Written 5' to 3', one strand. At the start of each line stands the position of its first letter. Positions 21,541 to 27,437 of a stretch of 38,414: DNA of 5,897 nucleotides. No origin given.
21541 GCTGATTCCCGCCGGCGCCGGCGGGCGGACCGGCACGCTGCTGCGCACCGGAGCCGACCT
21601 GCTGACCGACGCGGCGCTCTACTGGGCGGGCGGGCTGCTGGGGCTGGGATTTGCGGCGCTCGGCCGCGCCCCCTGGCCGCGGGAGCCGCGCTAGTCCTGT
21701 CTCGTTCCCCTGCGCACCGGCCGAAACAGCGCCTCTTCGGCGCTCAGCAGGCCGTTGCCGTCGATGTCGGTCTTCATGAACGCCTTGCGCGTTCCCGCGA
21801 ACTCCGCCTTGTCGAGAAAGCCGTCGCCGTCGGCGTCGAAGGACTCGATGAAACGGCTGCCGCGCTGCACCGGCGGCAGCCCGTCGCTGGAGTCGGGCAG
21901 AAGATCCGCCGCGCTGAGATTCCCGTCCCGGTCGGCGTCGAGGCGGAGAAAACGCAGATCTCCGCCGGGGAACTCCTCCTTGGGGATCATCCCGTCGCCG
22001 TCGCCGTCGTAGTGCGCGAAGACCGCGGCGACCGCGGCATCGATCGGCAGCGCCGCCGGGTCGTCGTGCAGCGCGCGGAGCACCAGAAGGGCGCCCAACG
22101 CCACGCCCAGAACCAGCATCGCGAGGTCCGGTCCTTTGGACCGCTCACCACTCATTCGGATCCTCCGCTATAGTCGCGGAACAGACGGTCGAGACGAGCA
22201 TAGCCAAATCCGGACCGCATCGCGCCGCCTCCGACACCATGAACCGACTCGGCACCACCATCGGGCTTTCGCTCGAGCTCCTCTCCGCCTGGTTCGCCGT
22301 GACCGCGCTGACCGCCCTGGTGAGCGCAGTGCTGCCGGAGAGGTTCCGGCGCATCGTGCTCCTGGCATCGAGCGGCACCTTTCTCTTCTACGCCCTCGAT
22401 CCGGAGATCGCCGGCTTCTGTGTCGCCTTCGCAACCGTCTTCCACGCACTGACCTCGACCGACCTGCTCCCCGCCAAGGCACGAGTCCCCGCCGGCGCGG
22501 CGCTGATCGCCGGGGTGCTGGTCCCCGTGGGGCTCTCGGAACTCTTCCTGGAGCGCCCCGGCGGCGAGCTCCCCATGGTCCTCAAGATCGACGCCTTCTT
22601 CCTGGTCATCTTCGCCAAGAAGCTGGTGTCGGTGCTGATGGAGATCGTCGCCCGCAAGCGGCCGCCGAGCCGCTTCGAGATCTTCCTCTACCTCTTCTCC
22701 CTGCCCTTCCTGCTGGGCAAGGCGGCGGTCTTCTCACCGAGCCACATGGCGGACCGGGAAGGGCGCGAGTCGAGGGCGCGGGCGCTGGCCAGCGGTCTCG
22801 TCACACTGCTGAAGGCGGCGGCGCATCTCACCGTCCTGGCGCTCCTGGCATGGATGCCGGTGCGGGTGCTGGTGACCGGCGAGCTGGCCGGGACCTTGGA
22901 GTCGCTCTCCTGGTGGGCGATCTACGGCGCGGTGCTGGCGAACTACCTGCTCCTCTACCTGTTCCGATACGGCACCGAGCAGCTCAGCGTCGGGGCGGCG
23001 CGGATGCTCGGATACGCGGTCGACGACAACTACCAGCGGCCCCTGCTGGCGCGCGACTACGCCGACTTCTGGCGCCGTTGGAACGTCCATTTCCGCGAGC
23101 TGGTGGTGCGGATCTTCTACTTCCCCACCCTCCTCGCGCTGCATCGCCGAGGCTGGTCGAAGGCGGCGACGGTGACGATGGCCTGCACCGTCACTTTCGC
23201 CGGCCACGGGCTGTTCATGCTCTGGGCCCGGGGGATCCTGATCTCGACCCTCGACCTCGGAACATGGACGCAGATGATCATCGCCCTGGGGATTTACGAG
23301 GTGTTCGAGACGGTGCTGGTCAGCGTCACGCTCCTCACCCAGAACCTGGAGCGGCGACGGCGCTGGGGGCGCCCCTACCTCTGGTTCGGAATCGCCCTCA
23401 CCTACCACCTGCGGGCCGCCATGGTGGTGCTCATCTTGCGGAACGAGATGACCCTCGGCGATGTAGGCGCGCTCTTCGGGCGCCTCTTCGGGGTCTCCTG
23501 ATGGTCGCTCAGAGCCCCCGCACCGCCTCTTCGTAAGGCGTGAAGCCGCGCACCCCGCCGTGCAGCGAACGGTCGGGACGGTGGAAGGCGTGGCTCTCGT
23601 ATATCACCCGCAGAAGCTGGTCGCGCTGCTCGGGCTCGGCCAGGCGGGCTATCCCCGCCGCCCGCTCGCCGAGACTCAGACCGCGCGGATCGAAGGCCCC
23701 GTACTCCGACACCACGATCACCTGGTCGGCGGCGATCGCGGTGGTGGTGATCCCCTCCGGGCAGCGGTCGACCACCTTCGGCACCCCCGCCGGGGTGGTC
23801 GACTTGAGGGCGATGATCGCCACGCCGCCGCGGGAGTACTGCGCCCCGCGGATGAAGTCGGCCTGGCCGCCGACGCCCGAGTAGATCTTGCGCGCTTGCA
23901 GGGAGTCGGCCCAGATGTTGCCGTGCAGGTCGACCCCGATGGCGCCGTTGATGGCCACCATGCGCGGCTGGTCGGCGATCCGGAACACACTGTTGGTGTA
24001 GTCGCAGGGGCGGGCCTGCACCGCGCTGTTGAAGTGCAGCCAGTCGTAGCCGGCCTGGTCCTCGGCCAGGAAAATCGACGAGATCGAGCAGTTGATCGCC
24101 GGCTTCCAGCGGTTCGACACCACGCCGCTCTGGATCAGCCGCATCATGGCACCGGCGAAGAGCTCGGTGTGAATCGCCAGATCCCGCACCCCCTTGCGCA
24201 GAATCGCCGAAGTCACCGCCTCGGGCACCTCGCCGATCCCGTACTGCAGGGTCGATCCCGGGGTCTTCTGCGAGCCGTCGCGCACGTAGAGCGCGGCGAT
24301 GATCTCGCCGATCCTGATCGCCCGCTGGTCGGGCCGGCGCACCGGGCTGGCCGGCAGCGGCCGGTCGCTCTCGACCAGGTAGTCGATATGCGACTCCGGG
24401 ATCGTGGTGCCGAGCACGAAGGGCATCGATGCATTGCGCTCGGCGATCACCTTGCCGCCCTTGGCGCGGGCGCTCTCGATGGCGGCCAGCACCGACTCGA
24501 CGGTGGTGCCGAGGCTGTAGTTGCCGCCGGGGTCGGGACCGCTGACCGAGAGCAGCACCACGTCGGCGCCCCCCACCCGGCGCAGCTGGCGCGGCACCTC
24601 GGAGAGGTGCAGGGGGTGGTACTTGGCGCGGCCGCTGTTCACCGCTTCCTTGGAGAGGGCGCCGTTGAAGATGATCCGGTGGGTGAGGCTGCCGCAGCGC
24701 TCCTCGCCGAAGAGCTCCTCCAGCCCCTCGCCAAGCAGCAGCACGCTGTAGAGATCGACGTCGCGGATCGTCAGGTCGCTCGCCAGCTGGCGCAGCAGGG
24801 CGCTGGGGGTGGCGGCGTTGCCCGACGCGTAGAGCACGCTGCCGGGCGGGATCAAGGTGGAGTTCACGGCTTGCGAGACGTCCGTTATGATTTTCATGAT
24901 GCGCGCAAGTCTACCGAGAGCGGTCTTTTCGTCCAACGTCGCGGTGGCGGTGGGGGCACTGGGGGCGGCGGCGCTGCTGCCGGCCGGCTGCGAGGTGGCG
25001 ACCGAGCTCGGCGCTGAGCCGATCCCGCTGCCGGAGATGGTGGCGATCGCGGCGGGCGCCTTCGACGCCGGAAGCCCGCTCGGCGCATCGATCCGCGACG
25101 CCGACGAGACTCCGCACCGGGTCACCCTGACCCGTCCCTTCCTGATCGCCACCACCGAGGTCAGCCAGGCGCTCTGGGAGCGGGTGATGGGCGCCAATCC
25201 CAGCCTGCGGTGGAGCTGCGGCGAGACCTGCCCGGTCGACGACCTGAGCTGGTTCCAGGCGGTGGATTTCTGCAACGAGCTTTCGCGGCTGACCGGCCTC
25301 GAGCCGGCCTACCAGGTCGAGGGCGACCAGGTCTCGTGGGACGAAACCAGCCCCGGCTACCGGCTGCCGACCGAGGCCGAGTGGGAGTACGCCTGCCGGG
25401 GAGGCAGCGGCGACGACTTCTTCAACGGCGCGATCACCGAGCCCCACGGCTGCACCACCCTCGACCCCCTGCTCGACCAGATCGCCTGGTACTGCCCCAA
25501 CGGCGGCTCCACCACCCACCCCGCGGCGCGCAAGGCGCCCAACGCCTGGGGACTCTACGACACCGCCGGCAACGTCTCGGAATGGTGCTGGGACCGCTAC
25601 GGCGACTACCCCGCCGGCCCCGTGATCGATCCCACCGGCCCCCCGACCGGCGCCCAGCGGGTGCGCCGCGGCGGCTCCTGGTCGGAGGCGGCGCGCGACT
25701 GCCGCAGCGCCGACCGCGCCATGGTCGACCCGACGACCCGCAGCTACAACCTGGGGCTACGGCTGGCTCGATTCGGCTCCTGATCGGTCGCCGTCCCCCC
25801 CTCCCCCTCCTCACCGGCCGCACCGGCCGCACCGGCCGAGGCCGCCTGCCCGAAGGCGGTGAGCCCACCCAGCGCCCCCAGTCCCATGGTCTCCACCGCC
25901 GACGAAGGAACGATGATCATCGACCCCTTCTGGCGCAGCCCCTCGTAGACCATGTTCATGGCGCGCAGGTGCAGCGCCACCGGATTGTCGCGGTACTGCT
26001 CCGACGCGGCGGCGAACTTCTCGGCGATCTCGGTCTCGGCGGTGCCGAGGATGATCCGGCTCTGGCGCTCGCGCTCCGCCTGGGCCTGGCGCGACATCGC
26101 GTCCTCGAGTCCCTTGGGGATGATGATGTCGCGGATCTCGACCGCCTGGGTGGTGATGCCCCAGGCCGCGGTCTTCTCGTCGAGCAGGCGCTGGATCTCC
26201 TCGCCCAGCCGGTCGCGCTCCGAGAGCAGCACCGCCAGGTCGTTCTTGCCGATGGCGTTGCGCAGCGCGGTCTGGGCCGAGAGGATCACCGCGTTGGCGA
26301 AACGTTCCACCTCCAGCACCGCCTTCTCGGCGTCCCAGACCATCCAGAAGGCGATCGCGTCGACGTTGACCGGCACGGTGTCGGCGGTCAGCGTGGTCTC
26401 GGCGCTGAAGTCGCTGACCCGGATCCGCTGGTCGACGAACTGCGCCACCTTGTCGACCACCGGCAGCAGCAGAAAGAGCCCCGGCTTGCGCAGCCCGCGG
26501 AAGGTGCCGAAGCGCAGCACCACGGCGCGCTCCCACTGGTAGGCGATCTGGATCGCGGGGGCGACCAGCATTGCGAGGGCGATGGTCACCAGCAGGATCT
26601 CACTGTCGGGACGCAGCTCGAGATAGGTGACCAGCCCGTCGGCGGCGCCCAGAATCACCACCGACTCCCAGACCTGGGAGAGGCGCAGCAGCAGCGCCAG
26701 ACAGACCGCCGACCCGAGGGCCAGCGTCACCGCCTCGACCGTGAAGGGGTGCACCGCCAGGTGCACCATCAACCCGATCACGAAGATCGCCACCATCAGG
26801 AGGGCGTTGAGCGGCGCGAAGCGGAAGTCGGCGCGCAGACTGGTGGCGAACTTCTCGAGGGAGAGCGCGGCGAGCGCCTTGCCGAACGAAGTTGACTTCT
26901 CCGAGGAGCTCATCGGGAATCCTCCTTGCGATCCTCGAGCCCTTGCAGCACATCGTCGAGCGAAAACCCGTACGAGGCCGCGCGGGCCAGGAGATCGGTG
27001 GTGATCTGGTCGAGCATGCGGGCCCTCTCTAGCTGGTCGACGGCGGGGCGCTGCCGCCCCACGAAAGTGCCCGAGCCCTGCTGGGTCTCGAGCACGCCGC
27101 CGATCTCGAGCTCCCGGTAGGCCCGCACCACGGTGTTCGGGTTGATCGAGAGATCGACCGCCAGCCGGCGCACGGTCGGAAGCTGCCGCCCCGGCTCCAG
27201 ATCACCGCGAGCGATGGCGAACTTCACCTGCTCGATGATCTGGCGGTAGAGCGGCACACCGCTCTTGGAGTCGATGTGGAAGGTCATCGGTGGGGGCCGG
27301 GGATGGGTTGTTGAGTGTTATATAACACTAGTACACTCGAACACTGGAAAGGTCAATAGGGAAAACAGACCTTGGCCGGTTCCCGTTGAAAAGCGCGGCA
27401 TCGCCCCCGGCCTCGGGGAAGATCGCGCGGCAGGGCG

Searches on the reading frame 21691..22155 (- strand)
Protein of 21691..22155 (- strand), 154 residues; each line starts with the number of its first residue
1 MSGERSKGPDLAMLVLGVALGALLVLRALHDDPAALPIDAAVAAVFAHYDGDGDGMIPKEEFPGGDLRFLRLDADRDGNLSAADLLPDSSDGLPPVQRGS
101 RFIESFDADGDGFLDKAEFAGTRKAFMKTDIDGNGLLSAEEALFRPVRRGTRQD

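Call 8: search_protein_families(library=pfam, proteins=[window:21691-22155:-], max_evalue=0.01)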
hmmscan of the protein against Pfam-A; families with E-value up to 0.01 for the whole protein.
window:21691-22155:- (154 aa): 6 families
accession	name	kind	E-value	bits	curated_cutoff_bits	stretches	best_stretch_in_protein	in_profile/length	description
PF00036.39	EF-hand_1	-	1.1e-16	59.4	25.4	2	102-120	5-23/29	EF hand domain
PF13405.12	EF-hand_6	-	1.2e-15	56.1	25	0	44-62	4-22/30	EF-hand domain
PF13202.12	EF-hand_5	-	3.5e-13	48.8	25.9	1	104-119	6-21/25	EF hand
PF13499.12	EF-hand_7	-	7.1e-12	45.9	30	1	69-120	8-63/67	EF-hand domain pair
PF13833.12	EF-hand_8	-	0.00064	19.9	28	0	42-62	27-47/54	EF-hand domain pair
PF20615.3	DUF6802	-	0.0048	17.3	27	0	105-136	33-64/102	Family of unknown function (DUF6802)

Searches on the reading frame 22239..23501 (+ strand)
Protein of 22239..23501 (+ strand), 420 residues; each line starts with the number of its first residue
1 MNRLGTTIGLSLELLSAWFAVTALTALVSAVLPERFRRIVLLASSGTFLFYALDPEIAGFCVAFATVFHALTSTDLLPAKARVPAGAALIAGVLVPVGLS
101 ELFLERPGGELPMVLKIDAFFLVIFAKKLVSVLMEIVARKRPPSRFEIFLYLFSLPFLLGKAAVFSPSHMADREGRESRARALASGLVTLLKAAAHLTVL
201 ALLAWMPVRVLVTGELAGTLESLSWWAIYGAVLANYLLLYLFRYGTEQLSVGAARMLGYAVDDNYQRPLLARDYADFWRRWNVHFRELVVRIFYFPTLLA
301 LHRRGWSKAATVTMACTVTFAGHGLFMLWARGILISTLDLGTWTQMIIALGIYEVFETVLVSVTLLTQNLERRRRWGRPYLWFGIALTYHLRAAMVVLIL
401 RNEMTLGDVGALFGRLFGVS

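Call 8: search_protein_families(library=pfam, proteins=[window:22239-23501:+], max_evalue=0.01)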
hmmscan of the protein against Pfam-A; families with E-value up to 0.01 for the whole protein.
window:22239-23501:+ (420 aa): 1 family
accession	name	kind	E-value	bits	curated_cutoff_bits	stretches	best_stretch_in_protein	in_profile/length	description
PF03062.24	MBOAT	-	0.00026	20.8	27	1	138-329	74-281/337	MBOAT, membrane-bound O-acyltransferase family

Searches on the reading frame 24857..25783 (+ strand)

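Call 31: search_protein_families(library=pfam, proteins=[window:24857-25783:+], max_evalue=0.001)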
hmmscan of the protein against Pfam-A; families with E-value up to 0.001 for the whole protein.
window:24857-25783:+ (308 aa): 1 family
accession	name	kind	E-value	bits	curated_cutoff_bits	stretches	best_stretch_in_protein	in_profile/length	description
PF03781.23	FGE-sulfatase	-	6e-42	144.5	23.3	1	58-305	2-255/255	Sulfatase-modifying factor enzyme 1-like domain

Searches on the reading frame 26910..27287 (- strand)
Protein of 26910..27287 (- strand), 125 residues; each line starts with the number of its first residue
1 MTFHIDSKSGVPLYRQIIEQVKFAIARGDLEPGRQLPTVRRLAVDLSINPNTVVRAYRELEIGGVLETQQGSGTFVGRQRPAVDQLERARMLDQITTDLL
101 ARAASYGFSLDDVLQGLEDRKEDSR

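Call 8: search_protein_families(library=pfam, proteins=[window:26910-27287:-], max_evalue=0.01)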
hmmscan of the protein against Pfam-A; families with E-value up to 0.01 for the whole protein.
window:26910-27287:- (125 aa): 2 families
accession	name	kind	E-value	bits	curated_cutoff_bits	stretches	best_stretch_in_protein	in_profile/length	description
PF00392.27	GntR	-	6.1e-17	61.5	27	1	13-76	1-64/64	Bacterial regulatory proteins, gntR family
PF13730.12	HTH_36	-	0.0026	18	25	1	33-61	22-50/55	Helix-turn-helix domain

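Call 9: find_encoding_contigs(protein=window:26910-27287:-, flank=5000, max_places=10)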
Protein window:26910-27287:- (125 aa): 7 contigs read that carry it; 5 places shown.
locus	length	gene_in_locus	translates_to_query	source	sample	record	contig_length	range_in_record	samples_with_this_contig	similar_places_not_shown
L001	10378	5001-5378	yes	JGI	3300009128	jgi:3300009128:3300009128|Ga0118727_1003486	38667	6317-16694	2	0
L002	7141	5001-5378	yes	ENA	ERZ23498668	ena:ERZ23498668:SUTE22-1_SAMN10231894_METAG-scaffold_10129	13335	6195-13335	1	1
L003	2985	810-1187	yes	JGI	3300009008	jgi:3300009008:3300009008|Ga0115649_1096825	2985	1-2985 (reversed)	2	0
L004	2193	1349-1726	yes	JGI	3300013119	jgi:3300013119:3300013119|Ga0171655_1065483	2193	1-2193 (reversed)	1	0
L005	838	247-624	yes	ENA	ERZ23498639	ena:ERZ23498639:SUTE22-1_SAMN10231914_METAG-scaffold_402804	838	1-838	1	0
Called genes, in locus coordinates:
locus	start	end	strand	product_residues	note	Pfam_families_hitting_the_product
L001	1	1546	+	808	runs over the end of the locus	PF00521:DNA_topoisoIV, PF03989:DNA_gyraseA_C (faint)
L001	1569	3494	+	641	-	PF02518:HATPase_c, PF00204:DNA_gyraseB, PF01751:Toprim, PF00986:DNA_gyraseB_C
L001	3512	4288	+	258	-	PF13649:Methyltransf_25 (weak)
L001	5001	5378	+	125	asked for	PF00392:GntR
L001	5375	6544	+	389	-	PF01145:Band_7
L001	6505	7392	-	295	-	PF03781:FGE-sulfatase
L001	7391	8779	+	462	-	PF02550:AcetylCoA_hydro, PF16957:Mal_decarbox_Al (weak), PF13336:AcetylCoA_hyd_C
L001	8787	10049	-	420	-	-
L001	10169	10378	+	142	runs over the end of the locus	PF13499:EF-hand_7 (faint), PF00036:EF-hand_1 (faint), PF13202:EF-hand_5 (faint), PF13405:EF-hand_6 (faint)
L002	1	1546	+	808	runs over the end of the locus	PF00521:DNA_topoisoIV, PF03989:DNA_gyraseA_C (faint)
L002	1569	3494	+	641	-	PF02518:HATPase_c, PF00204:DNA_gyraseB, PF01751:Toprim, PF00986:DNA_gyraseB_C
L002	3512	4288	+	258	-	PF13649:Methyltransf_25 (weak)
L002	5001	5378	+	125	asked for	PF00392:GntR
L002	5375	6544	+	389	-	PF01145:Band_7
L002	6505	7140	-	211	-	?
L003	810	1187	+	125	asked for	PF00392:GntR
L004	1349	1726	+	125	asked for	PF00392:GntR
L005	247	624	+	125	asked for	PF00392:GntR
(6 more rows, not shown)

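Call 22: find_homologous_proteins(query=window:26910-27287:-, max_evalue=1e-10)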
Query window:26910-27287:- (125 aa): 7953 proteins with E <= 1e-10 among 8000 candidates; the best 120 are listed.
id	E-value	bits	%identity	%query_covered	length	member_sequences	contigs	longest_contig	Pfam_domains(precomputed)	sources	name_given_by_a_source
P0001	1.4e-73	262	100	100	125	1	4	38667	PF00392.28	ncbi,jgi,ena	-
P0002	3.9e-59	216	-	-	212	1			PF02082.27,PF00392.28,PF01726.23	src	-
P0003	7.9e-59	215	81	100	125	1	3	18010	PF00392.28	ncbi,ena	-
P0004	6.5e-58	212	80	100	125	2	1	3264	PF00392.28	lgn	-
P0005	9.2e-58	211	80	98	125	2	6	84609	PF00392.28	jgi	jgi:GntR family transcriptional regulator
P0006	1.1e-57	211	80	99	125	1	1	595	PF00392.28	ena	-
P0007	1.3e-57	211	81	99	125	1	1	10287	PF00392.28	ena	-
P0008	1.7e-57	210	81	99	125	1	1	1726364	PF00392.28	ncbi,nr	ncbi:MAG: GntR family transcriptional regulator [Candidatus Bipolaricaulota bacterium]|nr:MAG: GntR 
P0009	1.8e-57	210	80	99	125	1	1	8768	PF00392.28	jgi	jgi:GntR family transcriptional regulator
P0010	2.3e-57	210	80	98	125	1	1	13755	PF00392.28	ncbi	-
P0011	3.3e-57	209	77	99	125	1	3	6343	PF00392.28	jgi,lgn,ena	jgi:GntR family transcriptional regulator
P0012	3.4e-57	209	79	100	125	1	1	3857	PF00392.28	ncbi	ncbi:MAG: GntR family transcriptional regulator [Planctomycetota bacterium]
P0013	6.1e-57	209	78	99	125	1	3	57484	PF00392.28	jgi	jgi:GntR family transcriptional regulator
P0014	6.7e-57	208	80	99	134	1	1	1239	PF00392.28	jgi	jgi:GntR family transcriptional regulator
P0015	8.3e-57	208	81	98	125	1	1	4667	PF00392.28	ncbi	-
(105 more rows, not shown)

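Call 26: find_encoding_contigs(protein=P0003, flank=4000, max_places=3)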
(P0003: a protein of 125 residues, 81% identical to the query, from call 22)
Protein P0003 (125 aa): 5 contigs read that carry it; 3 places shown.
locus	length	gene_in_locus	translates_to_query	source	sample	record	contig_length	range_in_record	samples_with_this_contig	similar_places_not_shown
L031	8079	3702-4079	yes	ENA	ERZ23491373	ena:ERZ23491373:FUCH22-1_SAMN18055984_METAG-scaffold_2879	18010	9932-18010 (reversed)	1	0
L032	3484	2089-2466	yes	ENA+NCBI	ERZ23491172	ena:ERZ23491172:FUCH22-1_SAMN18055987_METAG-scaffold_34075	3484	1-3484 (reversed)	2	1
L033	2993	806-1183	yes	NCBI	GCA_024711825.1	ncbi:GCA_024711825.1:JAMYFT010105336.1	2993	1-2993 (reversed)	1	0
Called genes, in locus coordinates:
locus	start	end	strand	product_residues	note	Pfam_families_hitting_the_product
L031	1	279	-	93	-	?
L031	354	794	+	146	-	-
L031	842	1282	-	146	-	PF00572:Ribosomal_L13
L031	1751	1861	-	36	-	-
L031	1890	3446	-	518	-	-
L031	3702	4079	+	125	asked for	PF00392:GntR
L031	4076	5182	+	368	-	PF01145:Band_7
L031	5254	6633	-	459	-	PF00082:Peptidase_S8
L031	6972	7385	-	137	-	-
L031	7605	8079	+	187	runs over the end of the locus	PF13689:DUF4154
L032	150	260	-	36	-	-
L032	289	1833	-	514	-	PF01637:ATPase_2, PF13191:AAA_16, PF20702:nSTAND2 (faint)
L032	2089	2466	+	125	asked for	PF00392:GntR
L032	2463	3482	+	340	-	?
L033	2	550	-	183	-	?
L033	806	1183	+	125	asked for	PF00392:GntR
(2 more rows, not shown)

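Call 46: find_encoding_contigs(protein=P0244, flank=6000, max_places=4)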
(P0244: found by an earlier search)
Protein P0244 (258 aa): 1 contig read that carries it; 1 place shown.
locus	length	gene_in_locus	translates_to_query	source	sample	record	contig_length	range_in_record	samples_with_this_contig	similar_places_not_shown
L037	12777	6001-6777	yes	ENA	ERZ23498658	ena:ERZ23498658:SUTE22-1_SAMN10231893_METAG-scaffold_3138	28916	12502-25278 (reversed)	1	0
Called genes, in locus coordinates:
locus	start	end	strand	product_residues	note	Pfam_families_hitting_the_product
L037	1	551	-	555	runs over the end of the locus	PF02129:Peptidase_S15, PF08530:PepX_C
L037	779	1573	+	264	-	PF12844:HTH_19 (weak), PF13560:HTH_31, PF01381:HTH_3, PF13238:AAA_18 (weak), PF01202:SKI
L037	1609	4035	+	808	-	PF00521:DNA_topoisoIV, PF03989:DNA_gyraseA_C (faint)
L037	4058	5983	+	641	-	PF02518:HATPase_c, PF00204:DNA_gyraseB, PF01751:Toprim, PF00986:DNA_gyraseB_C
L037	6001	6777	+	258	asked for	PF13649:Methyltransf_25 (weak)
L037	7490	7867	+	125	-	PF00392:GntR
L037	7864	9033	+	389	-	PF01145:Band_7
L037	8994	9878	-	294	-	PF03781:FGE-sulfatase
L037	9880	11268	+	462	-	PF02550:AcetylCoA_hydro, PF16957:Mal_decarbox_Al (weak), PF13336:AcetylCoA_hyd_C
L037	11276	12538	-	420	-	-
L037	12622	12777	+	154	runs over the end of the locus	PF13499:EF-hand_7 (faint), PF00036:EF-hand_1 (faint), PF13202:EF-hand_5 (faint), PF13405:EF-hand_6 (faint)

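Call 70: find_encoding_contigs(protein=P0005, flank=4000, max_places=2)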
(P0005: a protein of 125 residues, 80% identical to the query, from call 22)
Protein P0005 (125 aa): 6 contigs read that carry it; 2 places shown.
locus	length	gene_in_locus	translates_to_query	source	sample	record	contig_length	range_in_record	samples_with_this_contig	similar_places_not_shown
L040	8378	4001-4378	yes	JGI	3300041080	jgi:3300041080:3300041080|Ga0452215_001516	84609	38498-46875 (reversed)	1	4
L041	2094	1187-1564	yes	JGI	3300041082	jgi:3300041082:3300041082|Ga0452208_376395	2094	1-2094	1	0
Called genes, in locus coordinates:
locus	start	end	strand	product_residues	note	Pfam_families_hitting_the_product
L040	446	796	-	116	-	PF01740:STAS, PF13466:STAS_2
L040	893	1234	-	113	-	PF01740:STAS, PF13466:STAS_2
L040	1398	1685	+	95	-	PF03869:Arc (weak), PF22513:FitA-like_RHH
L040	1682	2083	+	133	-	PF01850:PIN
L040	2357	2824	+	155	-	PF01575:MaoC_dehydratas, PF13452:FAS1_DH_region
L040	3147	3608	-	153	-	PF04134:DCC1-like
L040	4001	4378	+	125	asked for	PF00392:GntR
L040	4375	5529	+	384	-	PF01145:Band_7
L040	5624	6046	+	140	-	PF04191:PEMT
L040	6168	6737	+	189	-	-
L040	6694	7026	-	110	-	PF12680:SnoaL_2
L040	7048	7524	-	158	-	PF05163:DinB (faint)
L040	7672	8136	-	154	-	PF13470:PIN_3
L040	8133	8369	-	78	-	PF01402:RHH_1 (faint), PF07878:RHH_5 (weak), PF09386:ParD (weak)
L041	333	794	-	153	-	PF04134:DCC1-like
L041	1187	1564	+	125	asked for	PF00392:GntR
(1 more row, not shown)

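Call 71: find_encoding_contigs(protein=P0007, flank=4000, max_places=2)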
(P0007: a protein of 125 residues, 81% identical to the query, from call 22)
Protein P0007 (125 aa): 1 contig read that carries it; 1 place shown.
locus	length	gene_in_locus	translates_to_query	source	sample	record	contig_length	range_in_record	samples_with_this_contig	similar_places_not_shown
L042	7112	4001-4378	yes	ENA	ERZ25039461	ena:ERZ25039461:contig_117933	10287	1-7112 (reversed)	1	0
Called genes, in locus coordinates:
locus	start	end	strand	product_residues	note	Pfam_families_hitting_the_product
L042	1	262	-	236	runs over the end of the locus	-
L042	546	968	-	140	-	-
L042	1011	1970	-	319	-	PF13620:CarboxypepD_reg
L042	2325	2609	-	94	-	PF03683:UPF0175 (weak)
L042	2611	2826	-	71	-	-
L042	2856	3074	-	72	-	PF11848:DUF3368 (weak)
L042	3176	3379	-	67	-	-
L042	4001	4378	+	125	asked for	PF00392:GntR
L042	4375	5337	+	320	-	PF01145:Band_7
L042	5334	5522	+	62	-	-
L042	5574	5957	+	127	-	-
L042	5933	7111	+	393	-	?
